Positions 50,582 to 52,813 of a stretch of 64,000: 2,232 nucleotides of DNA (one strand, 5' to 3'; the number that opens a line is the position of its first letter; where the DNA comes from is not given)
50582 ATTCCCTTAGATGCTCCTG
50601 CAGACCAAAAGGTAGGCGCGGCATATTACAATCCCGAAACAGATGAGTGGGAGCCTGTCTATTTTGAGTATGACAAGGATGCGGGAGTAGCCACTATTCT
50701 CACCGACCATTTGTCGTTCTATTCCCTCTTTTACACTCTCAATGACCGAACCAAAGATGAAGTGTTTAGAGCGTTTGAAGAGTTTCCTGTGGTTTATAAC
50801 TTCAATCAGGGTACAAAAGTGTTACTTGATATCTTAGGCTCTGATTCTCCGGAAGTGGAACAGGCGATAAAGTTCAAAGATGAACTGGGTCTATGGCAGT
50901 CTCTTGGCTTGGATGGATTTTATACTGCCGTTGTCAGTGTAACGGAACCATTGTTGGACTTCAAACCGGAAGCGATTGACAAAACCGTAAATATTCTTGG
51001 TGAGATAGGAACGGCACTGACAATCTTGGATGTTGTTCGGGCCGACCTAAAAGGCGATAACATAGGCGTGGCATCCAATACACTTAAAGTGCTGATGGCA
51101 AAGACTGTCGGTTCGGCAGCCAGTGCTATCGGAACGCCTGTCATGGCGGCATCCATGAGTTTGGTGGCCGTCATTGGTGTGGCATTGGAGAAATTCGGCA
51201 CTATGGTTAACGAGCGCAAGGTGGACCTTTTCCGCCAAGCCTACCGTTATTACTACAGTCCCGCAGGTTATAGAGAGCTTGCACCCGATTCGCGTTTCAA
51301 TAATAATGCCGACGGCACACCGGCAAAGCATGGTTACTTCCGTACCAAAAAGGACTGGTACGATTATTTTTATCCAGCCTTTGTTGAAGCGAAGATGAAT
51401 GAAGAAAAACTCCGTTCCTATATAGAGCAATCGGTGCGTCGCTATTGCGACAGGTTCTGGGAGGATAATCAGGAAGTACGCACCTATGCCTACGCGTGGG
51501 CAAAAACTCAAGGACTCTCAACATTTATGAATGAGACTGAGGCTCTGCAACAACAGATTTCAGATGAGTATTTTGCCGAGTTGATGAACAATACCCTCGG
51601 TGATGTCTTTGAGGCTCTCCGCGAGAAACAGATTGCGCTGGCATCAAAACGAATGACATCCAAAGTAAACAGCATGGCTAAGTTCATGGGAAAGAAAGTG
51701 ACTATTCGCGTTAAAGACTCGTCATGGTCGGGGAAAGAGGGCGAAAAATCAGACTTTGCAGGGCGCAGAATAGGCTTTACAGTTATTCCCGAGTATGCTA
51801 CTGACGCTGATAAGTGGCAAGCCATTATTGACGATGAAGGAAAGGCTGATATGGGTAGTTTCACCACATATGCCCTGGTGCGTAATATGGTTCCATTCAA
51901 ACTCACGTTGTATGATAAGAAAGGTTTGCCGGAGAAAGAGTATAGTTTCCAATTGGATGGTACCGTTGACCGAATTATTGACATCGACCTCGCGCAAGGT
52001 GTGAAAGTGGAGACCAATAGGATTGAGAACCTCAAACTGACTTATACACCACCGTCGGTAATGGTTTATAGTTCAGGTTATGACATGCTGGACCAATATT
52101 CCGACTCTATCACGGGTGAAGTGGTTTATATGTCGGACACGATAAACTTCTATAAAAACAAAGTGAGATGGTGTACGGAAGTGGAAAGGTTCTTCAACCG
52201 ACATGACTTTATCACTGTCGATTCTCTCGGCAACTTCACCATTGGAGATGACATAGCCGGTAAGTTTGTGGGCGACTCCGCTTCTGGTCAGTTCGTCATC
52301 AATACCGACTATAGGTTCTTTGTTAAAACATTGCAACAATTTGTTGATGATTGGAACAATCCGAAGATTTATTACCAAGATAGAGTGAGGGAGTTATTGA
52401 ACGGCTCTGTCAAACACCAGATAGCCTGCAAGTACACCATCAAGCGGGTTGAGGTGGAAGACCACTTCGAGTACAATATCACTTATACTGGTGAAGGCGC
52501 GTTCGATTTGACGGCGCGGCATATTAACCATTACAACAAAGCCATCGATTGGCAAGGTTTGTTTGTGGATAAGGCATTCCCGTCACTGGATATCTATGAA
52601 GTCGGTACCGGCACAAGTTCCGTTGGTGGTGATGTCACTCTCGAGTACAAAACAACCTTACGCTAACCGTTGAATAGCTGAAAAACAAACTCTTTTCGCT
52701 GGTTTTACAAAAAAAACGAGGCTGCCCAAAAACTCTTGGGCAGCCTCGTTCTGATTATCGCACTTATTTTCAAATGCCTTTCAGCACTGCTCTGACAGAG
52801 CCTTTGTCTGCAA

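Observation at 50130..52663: Unassigned ~850-aa C-terminal region of the C10 giant, with a ZU5-like 'HLSF' beta-sandwich followed by a Gly/Ala-rich hydrophobic helix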

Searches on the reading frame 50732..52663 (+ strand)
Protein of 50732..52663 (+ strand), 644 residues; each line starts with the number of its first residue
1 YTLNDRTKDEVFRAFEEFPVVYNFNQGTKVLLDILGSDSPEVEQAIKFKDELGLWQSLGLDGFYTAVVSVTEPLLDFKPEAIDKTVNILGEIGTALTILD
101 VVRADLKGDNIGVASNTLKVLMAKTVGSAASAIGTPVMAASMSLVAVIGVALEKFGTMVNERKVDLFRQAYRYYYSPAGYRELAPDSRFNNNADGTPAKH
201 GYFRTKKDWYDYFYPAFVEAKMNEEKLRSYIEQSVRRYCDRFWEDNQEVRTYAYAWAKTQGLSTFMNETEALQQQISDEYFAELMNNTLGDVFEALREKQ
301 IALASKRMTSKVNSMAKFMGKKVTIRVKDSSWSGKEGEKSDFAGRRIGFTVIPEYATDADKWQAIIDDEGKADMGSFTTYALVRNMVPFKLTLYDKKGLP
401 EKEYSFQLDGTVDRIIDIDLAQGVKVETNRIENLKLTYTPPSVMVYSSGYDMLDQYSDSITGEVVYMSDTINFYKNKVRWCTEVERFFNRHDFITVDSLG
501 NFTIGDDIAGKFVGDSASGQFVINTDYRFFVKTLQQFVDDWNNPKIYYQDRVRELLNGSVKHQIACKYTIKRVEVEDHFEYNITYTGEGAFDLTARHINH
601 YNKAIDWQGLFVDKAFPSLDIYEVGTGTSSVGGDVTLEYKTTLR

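Call 61: predict_structure(alignment_id=A5)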
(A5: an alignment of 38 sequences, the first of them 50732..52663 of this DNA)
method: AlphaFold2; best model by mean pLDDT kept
length: 644 residues; sequences in the alignment: 38
mean_pLDDT: 74.1   pTM: 0.48
mean pLDDT of the five models: 74.1, 72.4, 70.1, 70.0, 69.6
residues with pLDDT >= 90: 130; 70-90: 300; 50-70: 100; < 50: 114
segments of 3 or more residues with pLDDT < 50: 17-37, 39-60, 64-73, 102-160
pLDDT, mean of each block of 10 residues (from residue 1): 71 56 44 44 41 41 48 58 61 54 44 39 32 38 34 31 74 86 86 78 82 71 64 82 88 83 64 79 71 65 63 73 88 83 89 76 91 87 78 86 80 80 70 91 92 89 89 83 88 84 86 93 89 85 90 90 97 89 96 93 89 88 83 95 88
secondary structure, 60 per line:
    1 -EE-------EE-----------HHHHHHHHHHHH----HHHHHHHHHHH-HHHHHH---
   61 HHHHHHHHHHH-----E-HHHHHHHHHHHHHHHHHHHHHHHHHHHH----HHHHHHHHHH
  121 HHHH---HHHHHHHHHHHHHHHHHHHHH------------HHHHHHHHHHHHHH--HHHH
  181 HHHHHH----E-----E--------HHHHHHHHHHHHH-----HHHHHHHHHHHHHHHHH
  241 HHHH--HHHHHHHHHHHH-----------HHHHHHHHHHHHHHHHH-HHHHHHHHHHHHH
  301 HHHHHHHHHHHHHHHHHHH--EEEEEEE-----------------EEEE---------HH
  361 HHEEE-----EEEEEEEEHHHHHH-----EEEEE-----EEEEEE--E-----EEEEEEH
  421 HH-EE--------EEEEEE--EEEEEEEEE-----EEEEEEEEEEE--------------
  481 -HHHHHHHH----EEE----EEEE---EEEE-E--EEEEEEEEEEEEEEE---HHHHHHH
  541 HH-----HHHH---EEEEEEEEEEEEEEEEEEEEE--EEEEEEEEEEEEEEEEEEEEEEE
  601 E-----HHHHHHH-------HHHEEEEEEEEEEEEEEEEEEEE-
elements in order: H24-35 H40-50 H52-57 H61-71 H79-106 H111-124 H128-148 H161-174 H177-186 H206-218 H224-244 H247-258 H270-286 H288-319 E322-328 E346-349 H359-362 E363-365 E371-378 H379-384 E390-394 E400-405 E414-419 E434-439 E442-450 E456-466 H482-489 E494-496 E501-504 E508-511 E516-530 H534-542 H548-551 E555-575 E578-601 H607-613 E624-643
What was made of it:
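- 50780..51211 (+): Conserved helical region that AlphaFold cannot place (aa 968-1111). It contains helices aa 1030-1057, 1062-1075 and 1079-1099. pLDDT 31-58 (call 61).
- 52031..52663 (+): C-terminal beta domain with very long strands (aa 1385-1595). By profile coverage it appears only in relatives with Bacteroidota-like leaders; their taxonomy was not established. It has no T9SS CTD signature. Strands E555-575, E578-601 and E624-643, pLDDT 85-97 (call 61).
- Checked: Helical region followed by beta modules to the C-terminus: confirmed by the AlphaFold secondary structure, helices aa ~975-1270 and strands aa 1273-1595 (call 61).
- The tail was modelled without the sandwich, so the low confidence for aa 968-1111 may be an artefact of that cut (call 61). 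The tail contains Ig-like and beta domains typical of surface-protein stalks (call 61). It lies in a conserved helical region with pLDDT <50, as expected for metamorphic segments (call 61). About 490 well-folded soluble residues follow it (call 61).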

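Call 64: fold_search(model_id=the predicted structure, library=pdb)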
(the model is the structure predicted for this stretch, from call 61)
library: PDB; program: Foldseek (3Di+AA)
matches with E <= 10: 255; with E <= 0.001: 0
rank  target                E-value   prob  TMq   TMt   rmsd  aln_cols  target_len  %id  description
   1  5z5m_C                8.1e-02  0.18  0.09  0.16  25.1       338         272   12  Crystal structure of (S)-allantoin synthase (released 2018-11-21)
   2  5z5m_B                8.5e-02  0.25  0.11  0.21  25.1       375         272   12  Crystal structure of (S)-allantoin synthase (released 2018-11-21)
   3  9g2s_B                8.5e-02  0.09  0.08  0.08  27.7       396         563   14  Cryo-EM structure of IrtAB 2xEQ, Q249R_IrtB mutant in LMNG (released 2024-12-18)
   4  8sl0                  1.4e-01  0.07  0.08  0.15  20.4       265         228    9  Structure of a bacterial gasdermin slinky-like oligomer (released 2023-05-17)
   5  5z5m_A                1.6e-01  0.12  0.08  0.15  26.7       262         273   12  Crystal structure of (S)-allantoin synthase (released 2018-11-21)
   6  7zeu_A                1.7e-01  0.05  0.07  0.10  33.9       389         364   10  Crystal structure of human Clusterin, crystal form II (released 2023-10-11)
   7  7zeu_D                2.8e-01  0.05  0.07  0.11  34.9       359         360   10  Crystal structure of human Clusterin, crystal form II (released 2023-10-11)
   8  7fc9                  2.9e-01  0.11  0.12  0.12  25.1       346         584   11  Crystal structure of CmABCB1 in lipidic mesophase revealed by LCP-SFX (released 2022-02-02)
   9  8rfe_A                2.9e-01  0.02  0.07  0.04  32.6       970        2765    8  CgsiGP2 sample in nanodisc (released 2024-03-20)
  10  7nyc_C                3.2e-01  0.04  0.05  0.04  39.6       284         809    7  cryoEM structure of 3C9-sMAC (released 2021-10-06)
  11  7dqv                  3.5e-01  0.10  0.11  0.12  24.9       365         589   12  Crystal structure of a CmABCB1 mutant (released 2021-03-24)
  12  9pe0_A                4.1e-01  0.08  0.09  0.18  22.4       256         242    6  CryoEM structure of the GSDME pore, C27 (released 2026-03-25)
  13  2ns9_B                4.7e-01  0.04  0.05  0.14  19.0       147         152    7  Crystal structure of protein APE2225 from Aeropyrum pernix K1, Pfam COXG (released 2006-11-14)
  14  6fn4_A                5.2e-01  0.08  0.11  0.07  24.4       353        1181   11  Apo form of UIC2 Fab complex of human-mouse chimeric ABCB1 (ABCB1HM) (released 2018-02-21)
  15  2wxu                  5.2e-01  0.02  0.06  0.09  31.9       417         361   12  Clostridium perfringens alpha-toxin strain NCTC8237 mutant T74I (released 2009-11-17)
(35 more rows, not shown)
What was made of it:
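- Very long beta-hairpins in the last domain drew weak, non-significant hits to gasdermin, MACPF and aerolysin pores (prob <=0.1, call 64).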

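Call 69: find_related_loci(query=A5, collection=genome_contigs, flank=6000)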
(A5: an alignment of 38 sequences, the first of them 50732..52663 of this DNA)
Query A5 (644 aa) in genome_contigs; peptide patterns used: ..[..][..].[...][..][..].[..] (x = any residue, [..] = any of these).
75 stretches matched a pattern; 41 encode a relative of the query (tblastn E <= 1e-3); 40 distinct loci.
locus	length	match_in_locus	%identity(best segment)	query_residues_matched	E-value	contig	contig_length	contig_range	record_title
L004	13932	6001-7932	96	1-644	0e+0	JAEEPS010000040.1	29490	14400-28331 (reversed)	MAG: Salinivirgaceae bacterium isolate Tb.RUG.317 NODE_5427_length_29490_cov_1.515411, whole genome shotgun sequence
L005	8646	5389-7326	75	3-644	0e+0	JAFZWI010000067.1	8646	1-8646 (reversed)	MAG: Salinivirgaceae bacterium isolate RGIG8157 Water_buffalos_Rumen-3__c890051, whole genome shotgun sequence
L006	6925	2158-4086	64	3-644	0e+0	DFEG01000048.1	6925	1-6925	MAG TPA_asm: Bacteroidales bacterium UBA3808 UBA3808_contig_14285, whole genome shotgun sequence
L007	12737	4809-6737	63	3-644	0e+0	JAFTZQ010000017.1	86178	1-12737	MAG: Paludibacteraceae bacterium isolate RGIG4295 Roe_deer_Duodenum-1__c1310, whole genome shotgun sequence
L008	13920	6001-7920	63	3-641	0e+0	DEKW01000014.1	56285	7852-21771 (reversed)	MAG TPA_asm: Bacteroidales bacterium UBA2712 UBA2712_contig_3036, whole genome shotgun sequence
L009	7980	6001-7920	62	3-644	0e+0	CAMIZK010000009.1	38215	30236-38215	MAG: uncultured Bacteroidales bacterium isolate SRR12081303_bin.35_metaWRAP_v1.3_MAG genome assembly, contig: ERZ1228976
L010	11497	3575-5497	62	3-644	0e+0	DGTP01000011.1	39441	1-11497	MAG TPA_asm: Bacteroidales bacterium UBA4333 UBA4333_contig_11977, whole genome shotgun sequence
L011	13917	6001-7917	61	3-644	0e+0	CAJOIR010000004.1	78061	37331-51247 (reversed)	Paludibacteraceae bacterium isolate Red_deer_4_mag_39 genome assembly, contig: scaffold_266, whole genome shotgun sequen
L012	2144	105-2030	58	4-644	0e+0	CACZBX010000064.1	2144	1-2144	MAG: uncultured Bacteroidales bacterium isolate RUG12482 genome assembly, contig: RUG12482_asm_64, whole genome shotgun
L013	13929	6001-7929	64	3-644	0e+0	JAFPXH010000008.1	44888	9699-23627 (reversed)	MAG: Paludibacteraceae bacterium isolate RGIG1559 Goat_Abomasum-6__c1149, whole genome shotgun sequence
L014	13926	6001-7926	57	4-644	0e+0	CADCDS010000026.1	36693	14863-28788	MAG: uncultured Bacteroidales bacterium isolate RUG14556 genome assembly, contig: RUG14556_asm_26, whole genome shotgun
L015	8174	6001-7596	65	3-533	0e+0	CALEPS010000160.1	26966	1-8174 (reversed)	MAG TPA_asm: uncultured Bacteroidales bacterium isolate ERR1278073_bin.19_CONCOCT_v1.1_MAG genome assembly, contig: ERZ8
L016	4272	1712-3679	55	1-644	0e+0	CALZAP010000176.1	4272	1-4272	MAG: uncultured Prevotella sp. isolate SRR14474046_bin.27_metaWRAP_v1.3_MAG genome assembly, contig: ERZ9423955.10184, w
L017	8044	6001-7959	55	1-644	0e+0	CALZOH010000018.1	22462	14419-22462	MAG: uncultured Prevotellaceae bacterium isolate SRR5240748_bin.30_metaWRAP_v1.3_MAG genome assembly, contig: ERZ9450819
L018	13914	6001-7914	52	1-644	0e+0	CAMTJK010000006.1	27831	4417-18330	MAG TPA_asm: uncultured Prevotella sp. isolate ERR5094888_bin.3_metaWRAP_v1.3_MAG genome assembly, contig: ERZ14207150.1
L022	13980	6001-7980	41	1-644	5e-152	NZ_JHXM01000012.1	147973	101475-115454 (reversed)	Xylanibacter brevis ATCC 19188 T433DRAFT_scaffold00011.11_C, whole genome shotgun sequence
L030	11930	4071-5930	39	15-644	2e-136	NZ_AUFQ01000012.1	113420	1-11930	Segatella baroniae DSM 16972 = JCM 13447 strain DSM 16972 K334DRAFT_scaffold00011.11_C, whole genome shotgun sequence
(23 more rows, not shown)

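Call 72: fold_search(model_id=the predicted structure, library=viral)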
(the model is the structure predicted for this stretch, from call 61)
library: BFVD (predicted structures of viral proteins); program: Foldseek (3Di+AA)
matches with E <= 10: 434; with E <= 0.001: 0
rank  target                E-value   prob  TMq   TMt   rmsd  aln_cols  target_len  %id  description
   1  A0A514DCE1            1.1e-02  0.35  0.08  0.09  12.3       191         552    7  Maturation [Leviviridae sp.]
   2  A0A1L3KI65            4.8e-02  0.30  0.08  0.12  13.3       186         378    8  Maturation protein [Beihai levi-like virus 9]
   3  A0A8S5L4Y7            5.3e-02  0.15  0.08  0.09  13.2       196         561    6  Maturation protein [ssRNA phage SRR5467091_12]
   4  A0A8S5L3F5            9.0e-02  0.28  0.12  0.16  18.6       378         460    4  Maturation protein (Fragment) [ssRNA phage Esthiorhiza.4_16]
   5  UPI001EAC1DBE         1.1e-01  0.21  0.11  0.17  19.5       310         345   10  (no name look-up for this kind of identifier)
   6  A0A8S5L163            1.3e-01  0.15  0.09  0.12  32.1       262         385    7  Maturation protein (Fragment) [ssRNA phage SRR7976326_4]
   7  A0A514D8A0            1.5e-01  0.30  0.10  0.24   7.5       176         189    9  Maturation (Fragment) [Leviviridae sp.]
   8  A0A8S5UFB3            1.5e-01  0.12  0.09  0.13  29.0       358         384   12  Uncharacterized protein [Myoviridae sp. ctcyQ27]
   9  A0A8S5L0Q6            1.6e-01  0.51  0.10  0.14  15.5       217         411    7  Maturation protein [ssRNA phage SRR6960797_3]
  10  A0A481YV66            1.8e-01  0.06  0.09  0.10  29.3       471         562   11  ABC transporter [Marseillevirus LCMAC103]
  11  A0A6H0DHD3            1.8e-01  0.07  0.07  0.09  14.5       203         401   10  RNA-dependent RNA polymerase [Bruce virus]
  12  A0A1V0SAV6            1.9e-01  0.07  0.08  0.09  21.7       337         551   12  Uncharacterized protein [Catovirus CTV1]
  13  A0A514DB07            2.2e-01  0.16  0.09  0.13   8.7       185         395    8  Maturation [Leviviridae sp.]
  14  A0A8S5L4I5            2.2e-01  0.13  0.10  0.14  36.7       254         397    7  Maturation protein (Fragment) [ssRNA phage SRR6960551_5]
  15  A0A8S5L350            2.3e-01  0.25  0.10  0.15   7.7       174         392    7  Maturation protein [ssRNA phage Gerhypos.4_17]
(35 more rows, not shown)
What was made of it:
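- Tried and rejected: Weak hits to gasdermin, MACPF, aerolysin, CoxG/START and levivirus maturation proteins were rejected (prob <=0.6, TM <=0.12; calls 64, 72).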

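Call 73: search_protein_families(library=ncbifam, proteins=[L022:2660-3151:+, L030:757-1272:+, L013:2660-3130:+], max_evalue=10)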
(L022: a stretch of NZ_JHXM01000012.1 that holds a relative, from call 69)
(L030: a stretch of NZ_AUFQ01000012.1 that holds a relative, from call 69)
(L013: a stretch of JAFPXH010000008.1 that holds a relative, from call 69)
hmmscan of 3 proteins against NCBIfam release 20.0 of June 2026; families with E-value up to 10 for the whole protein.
L022:2660-3151:+ (164 aa): 1 family
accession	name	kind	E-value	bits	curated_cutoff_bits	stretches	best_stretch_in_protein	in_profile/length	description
NF038113.1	T9SSA_dep_M36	equivalog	0.05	11.7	885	1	115-160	816-861/869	T9SS-dependent M36 family metallopeptidase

L030:757-1272:+ (172 aa): 2 families
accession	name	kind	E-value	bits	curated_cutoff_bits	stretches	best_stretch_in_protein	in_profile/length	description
TIGR04183.1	Por_Secre_tail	domain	0.0011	18.9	23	1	120-163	18-59/72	T9SS type A sorting domain-containing protein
NF000666.0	PRK00031.2-4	equivalog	0.1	12.4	157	1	33-94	13-73/170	outer membrane lipoprotein chaperone LolA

L013:2660-3130:+ (157 aa): 1 family
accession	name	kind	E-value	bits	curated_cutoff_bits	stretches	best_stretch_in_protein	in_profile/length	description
TIGR04183.1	Por_Secre_tail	domain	0.026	14.5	23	1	101-155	14-70/72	T9SS type A sorting domain-containing protein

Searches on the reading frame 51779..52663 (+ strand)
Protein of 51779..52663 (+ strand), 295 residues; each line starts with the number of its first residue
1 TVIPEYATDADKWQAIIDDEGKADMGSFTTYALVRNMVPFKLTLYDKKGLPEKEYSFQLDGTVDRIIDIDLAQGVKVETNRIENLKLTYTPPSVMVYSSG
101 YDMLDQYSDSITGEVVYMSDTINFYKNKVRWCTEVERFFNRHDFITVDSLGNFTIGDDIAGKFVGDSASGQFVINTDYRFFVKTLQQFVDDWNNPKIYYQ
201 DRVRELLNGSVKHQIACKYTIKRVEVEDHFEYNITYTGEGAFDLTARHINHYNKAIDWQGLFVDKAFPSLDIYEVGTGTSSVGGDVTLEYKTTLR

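Call 27: search_protein_families(library=pfam, proteins=[window:51779-52663:+], max_evalue=10)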
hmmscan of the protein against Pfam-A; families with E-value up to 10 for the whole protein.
window:51779-52663:+ (295 aa): 1 family
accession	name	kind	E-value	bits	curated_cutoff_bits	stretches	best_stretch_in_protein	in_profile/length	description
PF08812.16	YtxC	-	0.0034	17.4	33.1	1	117-190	54-128/218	YtxC-like family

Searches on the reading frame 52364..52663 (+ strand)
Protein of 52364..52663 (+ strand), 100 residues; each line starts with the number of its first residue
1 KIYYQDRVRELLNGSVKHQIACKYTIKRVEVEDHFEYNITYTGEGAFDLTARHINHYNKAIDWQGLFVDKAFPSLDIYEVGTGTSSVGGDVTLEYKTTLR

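Call 73: search_protein_families(library=ncbifam, proteins=[window:52364-52663:+], max_evalue=10)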
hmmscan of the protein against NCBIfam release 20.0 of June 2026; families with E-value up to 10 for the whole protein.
window:52364-52663:+ (100 aa): 2 families
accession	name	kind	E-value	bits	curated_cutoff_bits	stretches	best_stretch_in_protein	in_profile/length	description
TIGR03712.1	acc_sec_asp2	equivalog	0.0057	15.8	210.75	1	5-72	109-177/511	accessory Sec system protein Asp2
TIGR02620.1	cas_VVA1548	hypoth_equivalog_domain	0.13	12.5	46.35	1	54-91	3-42/93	CRISPR-associated protein Csx16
